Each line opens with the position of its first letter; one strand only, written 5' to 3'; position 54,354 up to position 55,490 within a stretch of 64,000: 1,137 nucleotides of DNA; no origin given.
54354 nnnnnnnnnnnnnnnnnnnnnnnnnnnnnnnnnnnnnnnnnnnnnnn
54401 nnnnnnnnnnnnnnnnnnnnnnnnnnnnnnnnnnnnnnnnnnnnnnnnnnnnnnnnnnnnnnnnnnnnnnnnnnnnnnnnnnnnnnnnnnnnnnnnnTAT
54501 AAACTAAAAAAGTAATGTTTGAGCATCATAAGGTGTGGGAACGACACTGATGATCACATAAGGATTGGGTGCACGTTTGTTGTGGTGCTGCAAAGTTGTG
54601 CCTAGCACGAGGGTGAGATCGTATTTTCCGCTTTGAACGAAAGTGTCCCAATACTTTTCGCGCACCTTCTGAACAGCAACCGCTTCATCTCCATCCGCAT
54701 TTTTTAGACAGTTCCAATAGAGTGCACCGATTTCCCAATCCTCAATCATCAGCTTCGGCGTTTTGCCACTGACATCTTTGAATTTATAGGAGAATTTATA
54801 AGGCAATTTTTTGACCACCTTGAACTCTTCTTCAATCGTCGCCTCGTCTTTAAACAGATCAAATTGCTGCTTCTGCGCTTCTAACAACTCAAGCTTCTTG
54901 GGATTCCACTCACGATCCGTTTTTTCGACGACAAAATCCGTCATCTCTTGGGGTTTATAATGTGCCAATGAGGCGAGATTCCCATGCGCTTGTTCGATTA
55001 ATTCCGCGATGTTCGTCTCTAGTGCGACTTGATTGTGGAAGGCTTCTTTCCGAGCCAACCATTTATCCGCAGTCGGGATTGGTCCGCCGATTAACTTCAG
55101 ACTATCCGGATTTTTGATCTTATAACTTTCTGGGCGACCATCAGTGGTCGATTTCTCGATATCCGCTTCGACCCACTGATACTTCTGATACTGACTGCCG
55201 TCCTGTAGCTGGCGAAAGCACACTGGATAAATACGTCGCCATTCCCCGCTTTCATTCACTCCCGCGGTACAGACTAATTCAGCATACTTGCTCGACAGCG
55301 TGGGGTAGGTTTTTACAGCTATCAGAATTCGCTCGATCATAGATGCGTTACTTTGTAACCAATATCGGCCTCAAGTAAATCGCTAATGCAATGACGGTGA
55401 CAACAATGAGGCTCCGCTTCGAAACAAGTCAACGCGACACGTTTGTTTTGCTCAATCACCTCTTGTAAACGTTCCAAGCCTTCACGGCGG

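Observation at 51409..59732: Six-gene same-strand cluster: a yeeABC-like defence core interrupted by HEPN, Panacea-DUF488 and an orphan gene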

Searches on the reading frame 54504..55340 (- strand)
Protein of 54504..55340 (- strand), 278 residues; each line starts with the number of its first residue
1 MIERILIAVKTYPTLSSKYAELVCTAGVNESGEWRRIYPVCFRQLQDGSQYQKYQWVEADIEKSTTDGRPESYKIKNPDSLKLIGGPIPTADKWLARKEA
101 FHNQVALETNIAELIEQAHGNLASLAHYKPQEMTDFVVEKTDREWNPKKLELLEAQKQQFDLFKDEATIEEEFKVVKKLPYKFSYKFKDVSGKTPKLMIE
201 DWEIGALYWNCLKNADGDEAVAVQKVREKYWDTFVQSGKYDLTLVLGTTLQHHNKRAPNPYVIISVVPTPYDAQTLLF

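Call 3: search_protein_families(library=pfam, proteins=[window:54504-55340:-], max_evalue=0.01)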
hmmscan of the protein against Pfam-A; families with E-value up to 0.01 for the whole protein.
window:54504-55340:- (278 aa): 0 families

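Call 4: search_protein_families(library=padloc, proteins=[window:54504-55340:-], max_evalue=0.01)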
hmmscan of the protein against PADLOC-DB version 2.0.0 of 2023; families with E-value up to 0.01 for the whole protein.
window:54504-55340:- (278 aa): 4 families
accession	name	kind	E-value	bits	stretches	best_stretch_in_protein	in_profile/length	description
PDLC04508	PDC-M19B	-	6.8e-100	332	1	3-277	4-268/269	-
PDLC04506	PDC-M19B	-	2.4e-52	175.8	1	4-208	11-236/236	-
PDLC04507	PDC-M19B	-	1.8e-22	78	1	2-252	5-228/252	-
PDLC02281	AbiEi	-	0.0083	14.3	0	171-230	3-64/72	AbiEi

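Call 5: search_protein_families(library=ncbifam, proteins=[window:54504-55340:-], max_evalue=0.01)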
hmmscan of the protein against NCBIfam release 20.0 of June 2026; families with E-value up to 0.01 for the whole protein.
window:54504-55340:- (278 aa): 0 families

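Call 16: find_homologous_proteins(query=window:54504-55340:-)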
Query window:54504-55340:- (278 aa): 6821 proteins with E <= 0.001 among 7420 candidates; the best 120 are listed.
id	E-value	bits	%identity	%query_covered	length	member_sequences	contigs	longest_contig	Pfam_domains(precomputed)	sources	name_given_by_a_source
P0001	1.0e-186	637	100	100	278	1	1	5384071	-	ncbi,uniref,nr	ncbi:hypothetical protein SH580_10505 [Coraliomargarita algicola]|uniref:Uncharacterized protein n=1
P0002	1.2e-151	522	83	100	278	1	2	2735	-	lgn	-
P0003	9.9e-141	486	76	100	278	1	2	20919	-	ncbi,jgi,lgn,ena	jgi:hypothetical protein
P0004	2.7e-139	481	76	100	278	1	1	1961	-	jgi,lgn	jgi:uncharacterized protein YecA (UPF0149 family)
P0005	1.6e-138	479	75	100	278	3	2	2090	-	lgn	-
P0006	9.7e-138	476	74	100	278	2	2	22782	-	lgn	-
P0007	2.8e-137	474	75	100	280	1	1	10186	-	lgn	-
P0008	9.6e-137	473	73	100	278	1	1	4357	-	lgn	-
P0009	8.4e-136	470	74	100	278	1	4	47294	-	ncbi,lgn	ncbi:MAG: hypothetical protein ACPGGN_03570 [Opitutales bacterium]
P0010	5.2e-133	460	72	100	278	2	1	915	-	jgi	jgi:hypothetical protein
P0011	2.2e-122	426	71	92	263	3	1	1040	-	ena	-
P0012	2.3e-116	406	65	100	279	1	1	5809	-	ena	-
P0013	3.3e-116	405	65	100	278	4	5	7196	-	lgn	-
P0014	2.8e-115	402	64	100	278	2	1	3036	-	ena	-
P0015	4.0e-115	402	62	100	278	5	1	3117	-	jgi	-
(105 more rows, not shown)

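Call 18: find_related_loci(query=A1, collection=genome_contigs, flank=10000)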
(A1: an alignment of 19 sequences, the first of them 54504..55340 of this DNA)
Query A1 (278 aa) in genome_contigs; peptide patterns used: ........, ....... (x = any residue, [..] = any of these).
600 stretches matched a pattern (row limit reached: there are more); 550 encode a relative of the query (tblastn E <= 1e-3); the best 80 are kept; 80 distinct loci.
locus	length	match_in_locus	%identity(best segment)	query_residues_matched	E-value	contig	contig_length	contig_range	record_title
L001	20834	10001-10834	73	1-278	2e-142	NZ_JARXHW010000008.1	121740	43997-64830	Thalassobacterium maritimum strain SDUM461003 scaffold_8_length=121741, whole genome shotgun sequence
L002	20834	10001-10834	74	1-278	4e-141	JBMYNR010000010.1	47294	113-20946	MAG: Opitutales bacterium isolate ME_XS_2307_bin_81 ME_XS_2307_bin_81_9, whole genome shotgun sequence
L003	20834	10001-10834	62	1-278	4e-118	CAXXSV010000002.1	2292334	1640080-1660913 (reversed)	MAG: Opitutales bacterium isolate 64b3ab9a-5704-4555-8d52-5d326e640778 genome assembly, contig: contig_2, whole genome s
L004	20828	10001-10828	60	1-278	4e-116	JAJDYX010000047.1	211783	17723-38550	MAG: Candidatus Latescibacterota bacterium isolate jk18x34bins.57 k141_24368, whole genome shotgun sequence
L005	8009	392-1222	63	1-278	4e-116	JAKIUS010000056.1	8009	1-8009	MAG: Geopsychrobacter sp. isolate D100SM.bin.23 NODE_3164_length_8009_cov_1.934154, whole genome shotgun sequence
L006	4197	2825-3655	62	1-278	2e-116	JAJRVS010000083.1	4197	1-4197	MAG: Verrucomicrobia bacterium isolate Dive96_bin10.62 k141_1114761, whole genome shotgun sequence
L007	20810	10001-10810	63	1-270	1e-113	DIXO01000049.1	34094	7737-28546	MAG TPA_asm: Syntrophaceae bacterium UBA6078 UBA6078_contig_2574, whole genome shotgun sequence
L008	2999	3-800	64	12-278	2e-116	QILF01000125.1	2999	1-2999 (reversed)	MAG: Zetaproteobacteria bacterium isolate SZUA-26 Ga0063293_10063264, whole genome shotgun sequence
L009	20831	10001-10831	59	1-278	1e-112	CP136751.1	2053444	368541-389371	MAG: Candidatus Zeuxoniibacter abyssi isolate AB1(2) chromosome, complete genome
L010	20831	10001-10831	55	1-278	5e-96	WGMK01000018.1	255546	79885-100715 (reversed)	MAG: Candidatus Hydrogenedens sp. isolate RI_113 c_000000053730, whole genome shotgun sequence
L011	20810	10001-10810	52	4-277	3e-90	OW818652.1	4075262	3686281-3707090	Candidatus Electrothrix laxa isolate HOU-scMAG genome assembly, chromosome: 1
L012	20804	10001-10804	53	4-273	3e-90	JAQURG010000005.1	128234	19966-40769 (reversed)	MAG: Methylococcales bacterium isolate STD1_68 NODE_270_length_128234_cov_8.366451_Sandtown_D1, whole genome shotgun seq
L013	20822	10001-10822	51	1-278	1e-88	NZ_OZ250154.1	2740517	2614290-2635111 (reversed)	MAG: Candidatus Spongiihabitans sp. isolate 9bea2e88-feb8-4b27-847e-43f480efb806 chromosome 1, complete sequence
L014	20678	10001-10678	57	1-228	2e-88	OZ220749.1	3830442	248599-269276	MAG: bacterium isolate 072a604d-d951-4d4f-bb27-b5f30d89a258 genome assembly, chromosome: 1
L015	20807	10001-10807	52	3-278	1e-87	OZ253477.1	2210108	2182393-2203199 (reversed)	MAG: Gammaproteobacteria bacterium isolate cd91ca9d-c811-4c78-9398-bef48b39456d genome assembly, chromosome: 1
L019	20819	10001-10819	52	1-278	1e-85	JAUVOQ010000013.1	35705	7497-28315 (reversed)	MAG: Candidatus Ruthturnera sp. isolate CSMAG_640 CSMAG_640_k141_439794_length_35705_cov_29.9910, whole genome shotgun s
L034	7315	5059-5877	48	2-278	2e-81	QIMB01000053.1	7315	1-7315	MAG: Nitrospirae bacterium isolate SZUA-4 Ga0063293_10014161, whole genome shotgun sequence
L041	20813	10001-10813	51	2-278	2e-79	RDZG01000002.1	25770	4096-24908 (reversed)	MAG: Bacteroidetes bacterium isolate PH2015_06S_32_163 PH2015_06S_scaffold_1124, whole genome shotgun sequence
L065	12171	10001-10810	48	3-278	7e-77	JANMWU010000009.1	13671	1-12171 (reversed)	MAG: Gemmatimonadaceae bacterium isolate OTE_88_metabat_243_sub OTE_88_k141_2959123, whole genome shotgun sequence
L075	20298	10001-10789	49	2-271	3e-76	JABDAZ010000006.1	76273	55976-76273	MAG: Bacteroidetes bacterium isolate BWOrgHeat_Nextera79_MAG2 3300020674.a:Ga0206963_10012, whole genome shotgun sequenc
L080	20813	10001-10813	51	3-277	7e-76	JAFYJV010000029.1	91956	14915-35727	MAG: Bacteroidales bacterium isolate RGIG7156 Water_buffalos_Abomasum-5__c40, whole genome shotgun sequence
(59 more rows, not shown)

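Call 23: search_protein_families(library=pfam, proteins=[L002:7274-8557:+, L002:8639-9022:+, L002:14109-14858:-, L002:3888-4484:-, L001:7138-7686:+, L001:7883-8260:+, L001:8265-8867:+, L001:5646-6899:+, L001:12403-13929:+], max_evalue=1)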
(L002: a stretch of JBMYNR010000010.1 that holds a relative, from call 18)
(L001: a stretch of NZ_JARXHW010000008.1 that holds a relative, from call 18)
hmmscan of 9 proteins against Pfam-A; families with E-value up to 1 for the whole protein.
L002:7274-8557:+ (427 aa): 12 families
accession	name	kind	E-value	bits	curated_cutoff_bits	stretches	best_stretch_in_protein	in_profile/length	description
PF09304.16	Cortex-I_coil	-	0.0023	18.6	60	1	126-191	6-70/107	Cortexillin coiled-coil region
PF24003.1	DUF7319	-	0.012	15.5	27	1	296-367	121-192/205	Domain of unknown function (DUF7319)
PF09943.14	DUF2175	-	0.026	15.2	25.1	1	85-141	39-95/98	Uncharacterized protein conserved in archaea (DUF2175)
PF21329.2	CYP38_PsbQ-like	-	0.048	14.6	27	1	66-142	24-94/117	Peptidyl-prolyl cis-trans isomerase CYP38-like, PsbQ-like domain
PF02894.22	GFO_IDH_MocA_C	-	0.074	13.3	22.9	1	140-202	111-182/218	Oxidoreductase family, C-terminal alpha/beta domain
PF19793.4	DUF6277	-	0.11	13.2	32.8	0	167-225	45-103/117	Family of unknown function (DUF6277)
PF11802.13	CENP-K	-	0.11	12.4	27.2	1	203-248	55-100/263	Centromere-associated protein K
PF13801.11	Metal_resist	-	0.25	11.9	29.2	0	337-390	8-56/125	Heavy-metal resistance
PF07303.18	Occludin_ELL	-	0.26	12.5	31.2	1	40-112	25-96/101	Occludin homology domain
PF10107.15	Endonuc_Holl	-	0.81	9.9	23.8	0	165-224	12-70/159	Endonuclease related to archaeal Holliday junction resolvase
PF02912.23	Phe_tRNA-synt_N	-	0.89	10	22.3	1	145-200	9-61/69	Aminoacyl tRNA synthetase class II, N-terminal domain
PF23084.1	KH_PARP14_1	-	0.98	10.2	21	1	134-191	20-80/84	PARP14, first type I KH domain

L002:8639-9022:+ (127 aa): 1 family
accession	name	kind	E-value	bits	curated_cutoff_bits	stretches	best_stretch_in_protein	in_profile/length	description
PF10711.15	DUF2513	-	1.4e-19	70.7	29.6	1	3-105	2-98/100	Hypothetical protein (DUF2513)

L002:14109-14858:- (249 aa): 1 family
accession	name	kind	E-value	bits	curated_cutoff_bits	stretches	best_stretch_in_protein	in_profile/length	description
PF01351.25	RNase_HII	-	2.5e-31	109.6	25.8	2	19-115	1-94/199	Ribonuclease HII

L002:3888-4484:- (198 aa): 1 family
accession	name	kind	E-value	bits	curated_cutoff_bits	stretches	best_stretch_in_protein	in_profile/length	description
PF01066.26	CDP-OH_P_transf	-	3.4e-33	115.6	22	1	1-151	1-138/152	CDP-alcohol phosphatidyltransferase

L001:7138-7686:+ (182 aa): 0 families

L001:7883-8260:+ (125 aa): 5 families
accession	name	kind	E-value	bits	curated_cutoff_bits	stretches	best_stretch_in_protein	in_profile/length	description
PF13560.12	HTH_31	-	2.4e-07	31.4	27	1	6-59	6-58/64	Helix-turn-helix domain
PF01381.28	HTH_3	-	4.4e-05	23.9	23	1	6-50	1-46/55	Helix-turn-helix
PF12844.13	HTH_19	-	0.0011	19.3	30.2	1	4-57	2-53/64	Helix-turn-helix domain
PF13443.12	HTH_26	-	0.0048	17.6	22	1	7-56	3-51/63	Cro/C1-type HTH DNA-binding domain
PF01871.22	AMMECR1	-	0.092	12.7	25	1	83-123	59-99/168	AMMECR1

L001:8265-8867:+ (200 aa): 3 families
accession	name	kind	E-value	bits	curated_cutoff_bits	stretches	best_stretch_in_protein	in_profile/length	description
PF06114.19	Peptidase_M78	-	1.4e-09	38.2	22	1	81-191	40-122/123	IrrE N-terminal-like domain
PF01435.24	Peptidase_M48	-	0.057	13.7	20.3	1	81-180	63-150/186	Peptidase family M48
PF23538.1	Teneurin_ABD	-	0.08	13.4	27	1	79-136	38-94/115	Teneurin antibiotic-binding-like domain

L001:5646-6899:+ (417 aa): 2 families
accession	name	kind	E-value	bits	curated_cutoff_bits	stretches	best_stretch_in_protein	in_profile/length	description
PF10502.14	Peptidase_S26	-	9.7e-35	120.4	22.9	2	256-407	38-168/168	Signal peptidase, peptidase S26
PF14688.11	DUF4461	-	0.13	12.5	24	1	12-64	221-273/308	Domain of unknown function (DUF4461)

L001:12403-13929:+ (508 aa): 3 families
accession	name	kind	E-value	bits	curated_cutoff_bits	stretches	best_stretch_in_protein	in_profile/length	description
PF02446.23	Glyco_hydro_77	-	1.9e-173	578.1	25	1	19-488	1-464/465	4-alpha-glucanotransferase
PF09851.14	SHOCT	-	0.014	15.6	27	1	85-97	9-21/28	Short C-terminal domain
PF20612.3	SHOCT_2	-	0.06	14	24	1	83-102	20-39/53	SHOCT domain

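Call 38: search_protein_families(library=pfam, alignment_id=A4, max_evalue=0.00001)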
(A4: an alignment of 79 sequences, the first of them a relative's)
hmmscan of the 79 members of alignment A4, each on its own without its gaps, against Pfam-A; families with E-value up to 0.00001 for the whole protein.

A. member 1, L001:8265-8867:+ (200 aa): 1 family
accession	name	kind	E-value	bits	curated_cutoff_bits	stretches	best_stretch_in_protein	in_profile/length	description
PF06114.19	Peptidase_M78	-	1.4e-09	38.2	22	1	81-191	40-122/123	IrrE N-terminal-like domain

B. families by the number of members that match (of 79 scanned): 95 families (the first 25 are shown)
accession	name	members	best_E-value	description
PF04851.21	ResIII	10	1.4e-42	Type III restriction enzyme, res subunit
PF02384.22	N6_Mtase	7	6.9e-109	N-6 DNA Methylase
PF07669.17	Eco57I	6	1.2e-42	Eco57I restriction-modification methylase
PF01555.25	N6_N4_Mtase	5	3e-48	DNA methylase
PF00270.35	DEAD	4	3.9e-13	DEAD/DEAH box helicase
PF18766.7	SWI2_SNF2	3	1.2e-55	SWI2/SNF2 ATPase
PF12950.13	TaqI_C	3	1.9e-18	TaqI-like C-terminal specificity domain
PF07719.23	TPR_2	2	1.2e-92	Tetratricopeptide repeat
PF00152.25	tRNA-synt_2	2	6.5e-92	tRNA synthetases class II (D, K and N)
PF13432.12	TPR_16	2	2e-72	Tetratricopeptide repeat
PF03462.23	PCRF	2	1.2e-54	PCRF domain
PF00472.26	RF-1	2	7.2e-43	RF-1 domain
PF04313.20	HSDR_N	2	1.1e-33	Type I restriction enzyme R protein N terminus (HSDR_N)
PF04383.19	KilA-N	2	4.2e-24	KilA-N domain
PF01336.31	tRNA_anti-codon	2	6.1e-18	OB-fold nucleic acid binding domain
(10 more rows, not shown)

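Call 39: search_protein_families(library=padloc, alignment_id=A4, max_evalue=1e-10)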
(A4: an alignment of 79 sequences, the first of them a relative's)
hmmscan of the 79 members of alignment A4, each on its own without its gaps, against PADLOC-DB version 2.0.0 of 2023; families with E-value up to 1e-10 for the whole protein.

A. member 1, L001:8265-8867:+ (200 aa): 1 family
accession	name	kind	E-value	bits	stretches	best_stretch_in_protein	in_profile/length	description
PDLC04141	capP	-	1.9e-17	61.5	1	54-149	38-123/242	capP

B. families by the number of members that match (of 79 scanned): 234 families (the first 25 are shown)
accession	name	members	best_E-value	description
PDLC03633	MTase_III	7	5.3e-115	Type III methyltransferase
PDLC03648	REase_III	5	2.9e-294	Type III restriction enzyme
PDLC03604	REase_MTase_IIG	5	3.9e-206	Type IIG restriction enzyme-methyltransferase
PDLC03354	MTase_II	5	1.6e-81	Type II methyltransferase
PDLC03300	MTase_II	5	1.5e-46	Type II methyltransferase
PDLC03644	MTase_III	5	2.7e-46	Type III methyltransferase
PDLC03638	MTase_III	5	1.6e-45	Type III methyltransferase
PDLC03339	MTase_II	5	6.6e-45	Type II methyltransferase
PDLC03635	MTase_III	5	3.4e-42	Type III methyltransferase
PDLC03636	MTase_III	5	4.4e-42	Type III methyltransferase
PDLC03634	MTase_III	5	3e-37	Type III methyltransferase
PDLC03641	MTase_III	5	1.5e-34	Type III methyltransferase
PDLC03371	MTase_II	5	7.1e-34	Type II methyltransferase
PDLC03632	MTase_III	5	1.1e-30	Type III methyltransferase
PDLC03299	MTase_II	5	6.2e-27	Type II methyltransferase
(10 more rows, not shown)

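Call 41: search_protein_families(library=pfam, proteins=[L005:1228-3582:+, L034:1935-4160:+, L004:4313-7891:+, L041:10883-12274:-, L080:10840-12084:+, L065:7068-8693:+, L006:3790-4140:-, L012:8101-9150:+, L075:6639-7310:+, L019:5717-9094:+], max_evalue=0.00001)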
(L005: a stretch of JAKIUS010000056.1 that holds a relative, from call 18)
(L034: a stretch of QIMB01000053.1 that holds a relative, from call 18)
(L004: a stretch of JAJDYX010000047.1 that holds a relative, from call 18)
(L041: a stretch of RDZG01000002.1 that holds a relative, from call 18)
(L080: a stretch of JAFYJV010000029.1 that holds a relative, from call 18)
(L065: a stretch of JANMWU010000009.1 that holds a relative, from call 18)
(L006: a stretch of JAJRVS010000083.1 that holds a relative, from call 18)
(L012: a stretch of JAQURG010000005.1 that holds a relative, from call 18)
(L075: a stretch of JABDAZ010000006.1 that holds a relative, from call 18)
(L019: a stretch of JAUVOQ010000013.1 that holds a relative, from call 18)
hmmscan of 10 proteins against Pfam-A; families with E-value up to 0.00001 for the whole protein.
L005:1228-3582:+ (784 aa): 2 families
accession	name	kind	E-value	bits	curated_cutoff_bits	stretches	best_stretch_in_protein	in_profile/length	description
PF04851.21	ResIII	-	6.1e-16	59.2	22.5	1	128-334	18-163/164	Type III restriction enzyme, res subunit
PF00156.33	Pribosyltran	-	1.2e-12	47.8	26.3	1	656-761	23-123/158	Phosphoribosyl transferase domain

L034:1935-4160:+ (741 aa): 1 family
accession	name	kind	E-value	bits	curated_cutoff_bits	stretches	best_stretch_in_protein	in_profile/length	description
PF01555.25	N6_N4_Mtase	-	1.8e-44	152.7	26.7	1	118-413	1-218/221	DNA methylase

L004:4313-7891:+ (1192 aa): 3 families
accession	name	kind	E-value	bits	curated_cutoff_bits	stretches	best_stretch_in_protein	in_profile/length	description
PF07669.17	Eco57I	-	1.4e-33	116.8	25.3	1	622-860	1-163/171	Eco57I restriction-modification methylase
PF12950.13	TaqI_C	-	7.5e-12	46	26.5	1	1052-1133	33-118/118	TaqI-like C-terminal specificity domain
PF02384.22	N6_Mtase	-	9.7e-07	28.8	20.4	0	439-480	3-40/311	N-6 DNA Methylase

L041:10883-12274:- (463 aa): 3 families
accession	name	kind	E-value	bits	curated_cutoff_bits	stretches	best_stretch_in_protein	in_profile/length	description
PF02518.31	HATPase_c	-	3.6e-25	89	26.4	1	351-462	1-110/111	Histidine kinase-, DNA gyrase B-, and HSP90-like ATPase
PF00512.31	HisKA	-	9e-13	48.5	26.9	1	240-304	2-64/66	His Kinase A (phospho-acceptor) domain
PF05227.19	CHASE3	-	2.8e-09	37.4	28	1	59-187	8-136/138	CHASE3 domain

L080:10840-12084:+ (414 aa): 1 family
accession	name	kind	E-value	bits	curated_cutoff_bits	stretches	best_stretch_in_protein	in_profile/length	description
PF01420.25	Methylase_S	-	1.9e-33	116.4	22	2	23-193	3-167/168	Type I restriction modification DNA specificity domain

L065:7068-8693:+ (541 aa): 3 families
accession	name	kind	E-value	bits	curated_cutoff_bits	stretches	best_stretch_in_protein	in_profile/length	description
PF02384.22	N6_Mtase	-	3.2e-100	335.9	20.4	1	182-503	2-310/311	N-6 DNA Methylase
PF12161.14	HsdM_N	-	3.4e-25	89.7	24.5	1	9-171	1-134/135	HsdM N-terminal domain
PF07669.17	Eco57I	-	5e-09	36.9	25.3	1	268-409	3-165/171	Eco57I restriction-modification methylase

L006:3790-4140:- (116 aa): 0 families

L012:8101-9150:+ (349 aa): 2 families
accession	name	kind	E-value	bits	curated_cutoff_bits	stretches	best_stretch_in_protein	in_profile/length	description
PF03462.23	PCRF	-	1.2e-54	185.6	24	1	16-204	3-194/194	PCRF domain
PF00472.26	RF-1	-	7.2e-43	145.7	35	1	212-321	1-116/116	RF-1 domain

L075:6639-7310:+ (223 aa): 2 families
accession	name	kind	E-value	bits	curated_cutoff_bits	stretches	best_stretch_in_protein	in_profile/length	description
PF13563.12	2_5_RNA_ligase2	-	2.6e-13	50.7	27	1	37-190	1-149/152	2'-5' RNA ligase superfamily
PF02834.22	LigT_PEase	-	4.4e-06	27.2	23.3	0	38-116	4-85/87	LigT like Phosphoesterase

L019:5717-9094:+ (1125 aa): 3 families
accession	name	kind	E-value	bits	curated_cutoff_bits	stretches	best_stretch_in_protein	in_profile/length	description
PF07669.17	Eco57I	-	1.2e-42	146.3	25.3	1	565-791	1-171/171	Eco57I restriction-modification methylase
PF12950.13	TaqI_C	-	4.5e-14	53.2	26.5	1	899-1061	1-111/118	TaqI-like C-terminal specificity domain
PF02384.22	N6_Mtase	-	2.2e-11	44.1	20.4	0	693-809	120-236/311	N-6 DNA Methylase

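Call 53: predict_structure(alignment_id=A5)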
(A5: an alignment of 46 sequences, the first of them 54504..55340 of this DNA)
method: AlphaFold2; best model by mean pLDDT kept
length: 278 residues; sequences in the alignment: 46
mean_pLDDT: 87.5   pTM: 0.86
mean pLDDT of the five models: 87.5, 84.5, 84.3, 83.3, 78.1
residues with pLDDT >= 90: 171; 70-90: 82; 50-70: 18; < 50: 7
segments of 3 or more residues with pLDDT < 50: 46-48, 275-278
pLDDT, mean of each block of 10 residues (from residue 1): 93 74 83 84 53 89 89 87 90 89 95 94 96 97 90 86 81 82 97 95 93 96 98 95 91 79 94 57
secondary structure, 60 per line:
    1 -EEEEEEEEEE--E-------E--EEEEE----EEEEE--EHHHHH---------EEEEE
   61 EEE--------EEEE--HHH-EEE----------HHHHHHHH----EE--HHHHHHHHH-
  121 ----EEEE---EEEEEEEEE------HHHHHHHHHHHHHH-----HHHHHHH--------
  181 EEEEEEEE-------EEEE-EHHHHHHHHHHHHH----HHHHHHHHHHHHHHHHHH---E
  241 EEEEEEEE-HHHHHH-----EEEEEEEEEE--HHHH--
elements in order: E2-11 E25-29 E34-38 H42-46 E56-63 E72-75 E82-84 H95-102 H111-119 E125-128 E132-140 H147-160 H166-172 E181-188 E196-199 H202-214 H219-236 E240-248 H250-255 E261-270 H273-276

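Call 60: search_solved_structures(query=A5, max_evalue=10)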
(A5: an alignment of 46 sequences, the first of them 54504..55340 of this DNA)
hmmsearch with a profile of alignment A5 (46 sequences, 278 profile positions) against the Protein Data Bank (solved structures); distinct sequences matched with E-value up to 10: 2.
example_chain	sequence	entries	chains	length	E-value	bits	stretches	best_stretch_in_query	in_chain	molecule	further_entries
2gml_A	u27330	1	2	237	1.3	11.1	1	203-274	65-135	Ribosomal large subunit pseudouridine synthase F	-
3dh3_A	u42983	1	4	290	1.9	10.5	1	203-274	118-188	Ribosomal large subunit pseudouridine synthase F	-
